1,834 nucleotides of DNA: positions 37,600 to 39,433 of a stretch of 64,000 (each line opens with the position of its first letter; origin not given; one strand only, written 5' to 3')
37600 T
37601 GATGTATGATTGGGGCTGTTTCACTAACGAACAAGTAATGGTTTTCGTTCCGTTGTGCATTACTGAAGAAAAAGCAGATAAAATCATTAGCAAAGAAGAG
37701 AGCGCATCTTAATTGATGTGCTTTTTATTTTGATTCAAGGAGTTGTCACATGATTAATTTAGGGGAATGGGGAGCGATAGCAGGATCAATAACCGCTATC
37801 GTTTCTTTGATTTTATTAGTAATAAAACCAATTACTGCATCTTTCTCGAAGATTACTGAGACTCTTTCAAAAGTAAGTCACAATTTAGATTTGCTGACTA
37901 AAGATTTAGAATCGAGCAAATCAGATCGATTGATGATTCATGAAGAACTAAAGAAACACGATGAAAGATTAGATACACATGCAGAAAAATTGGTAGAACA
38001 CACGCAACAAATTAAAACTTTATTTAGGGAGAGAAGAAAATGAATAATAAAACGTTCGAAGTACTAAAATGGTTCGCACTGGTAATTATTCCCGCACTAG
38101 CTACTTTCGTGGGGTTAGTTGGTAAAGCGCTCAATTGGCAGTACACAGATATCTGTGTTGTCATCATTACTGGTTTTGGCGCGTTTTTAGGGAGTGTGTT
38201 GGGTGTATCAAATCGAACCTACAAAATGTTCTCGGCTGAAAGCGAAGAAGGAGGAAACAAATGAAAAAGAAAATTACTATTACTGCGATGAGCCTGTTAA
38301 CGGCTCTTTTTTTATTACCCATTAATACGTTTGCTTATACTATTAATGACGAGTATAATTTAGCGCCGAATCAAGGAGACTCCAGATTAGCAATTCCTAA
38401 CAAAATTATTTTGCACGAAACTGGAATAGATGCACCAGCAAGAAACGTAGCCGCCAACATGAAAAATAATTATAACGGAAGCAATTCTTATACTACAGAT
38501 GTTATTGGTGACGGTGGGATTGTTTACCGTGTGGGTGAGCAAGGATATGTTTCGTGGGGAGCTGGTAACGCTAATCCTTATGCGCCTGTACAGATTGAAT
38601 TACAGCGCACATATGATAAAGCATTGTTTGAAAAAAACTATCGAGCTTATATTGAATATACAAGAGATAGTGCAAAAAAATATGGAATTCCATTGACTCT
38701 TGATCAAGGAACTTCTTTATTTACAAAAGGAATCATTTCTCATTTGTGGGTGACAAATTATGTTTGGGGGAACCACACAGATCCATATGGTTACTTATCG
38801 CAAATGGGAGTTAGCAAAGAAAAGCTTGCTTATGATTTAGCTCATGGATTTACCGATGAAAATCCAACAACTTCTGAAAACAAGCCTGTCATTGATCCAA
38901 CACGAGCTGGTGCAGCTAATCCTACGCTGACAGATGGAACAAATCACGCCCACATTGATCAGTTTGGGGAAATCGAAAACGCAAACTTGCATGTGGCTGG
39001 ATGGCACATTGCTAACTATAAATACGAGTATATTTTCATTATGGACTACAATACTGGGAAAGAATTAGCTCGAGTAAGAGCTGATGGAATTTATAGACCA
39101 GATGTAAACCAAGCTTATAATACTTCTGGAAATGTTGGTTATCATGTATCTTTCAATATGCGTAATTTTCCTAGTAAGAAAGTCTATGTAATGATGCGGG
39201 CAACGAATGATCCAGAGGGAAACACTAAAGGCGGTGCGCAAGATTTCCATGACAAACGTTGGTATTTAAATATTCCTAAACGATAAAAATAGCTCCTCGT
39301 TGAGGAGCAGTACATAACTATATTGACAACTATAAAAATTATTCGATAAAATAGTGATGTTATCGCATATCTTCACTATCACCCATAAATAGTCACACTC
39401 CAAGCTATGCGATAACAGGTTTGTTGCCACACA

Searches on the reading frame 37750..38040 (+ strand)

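Call 65: search_protein_families(library=phrogs, proteins=[window:37750-38040:+], max_evalue=0.01)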
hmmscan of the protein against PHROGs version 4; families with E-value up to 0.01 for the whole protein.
window:37750-38040:+ (97 aa): 2 families
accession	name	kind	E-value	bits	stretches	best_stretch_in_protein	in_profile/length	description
phrog_1009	-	unknown function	5.1e-30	104.6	1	1-97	5-101/103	-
phrog_14622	-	unknown function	0.0038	18.2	1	24-57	24-59/62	-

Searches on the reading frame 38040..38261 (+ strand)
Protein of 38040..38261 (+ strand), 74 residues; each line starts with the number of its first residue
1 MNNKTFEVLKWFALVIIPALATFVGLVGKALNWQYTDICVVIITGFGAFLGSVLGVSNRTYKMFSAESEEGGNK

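Call 65: search_protein_families(library=phrogs, proteins=[window:38040-38261:+], max_evalue=0.01)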
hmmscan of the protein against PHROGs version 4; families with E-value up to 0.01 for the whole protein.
window:38040-38261:+ (74 aa): 3 families
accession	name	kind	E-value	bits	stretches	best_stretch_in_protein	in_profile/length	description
phrog_881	-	lysis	1.1e-28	100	1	1-64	3-66/68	holin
phrog_9233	-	lysis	1.4e-09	39.1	1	3-63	16-76/124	holin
phrog_13239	-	unknown function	0.0018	19.6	1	2-66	20-84/138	-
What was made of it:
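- On Holins: The phage's holin (phrog_881) is at 38040-38264, directly upstream of the endolysin (call 65).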

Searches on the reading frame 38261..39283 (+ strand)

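Call 65: search_protein_families(library=phrogs, proteins=[window:38261-39283:+], max_evalue=0.01)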
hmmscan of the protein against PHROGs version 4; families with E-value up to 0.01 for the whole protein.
window:38261-39283:+ (341 aa): 12 families
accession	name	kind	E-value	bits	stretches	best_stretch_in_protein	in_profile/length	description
phrog_2338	-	lysis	3.5e-77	261.1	1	21-336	1-323/346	endolysin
phrog_8164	-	lysis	2.3e-53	182.6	1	25-210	2-194/320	endolysin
phrog_1110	-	lysis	2.4e-50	172.6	1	25-212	2-187/301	endolysin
phrog_3393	-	lysis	1.2e-48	167.6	1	25-275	2-253/342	endolysin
phrog_833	-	lysis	4.1e-30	106.5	1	32-230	16-213/294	endolysin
phrog_5182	-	lysis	1.8e-21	78.1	1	41-228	30-227/321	endolysin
phrog_35916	-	unknown function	7.1e-08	32.8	1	241-329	236-330/488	-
phrog_1794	-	lysis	2.3e-06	28.3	1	44-202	54-204/336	amidase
phrog_32851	-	unknown function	0.00018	22.4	1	1-26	5-29/61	-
phrog_3088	-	lysis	0.00027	21.8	1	44-145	22-125/248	amidase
phrog_19265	-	unknown function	0.00053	20.7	1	46-146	24-123/293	-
phrog_700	-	lysis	0.00065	20.2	1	44-200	207-375/491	endolysin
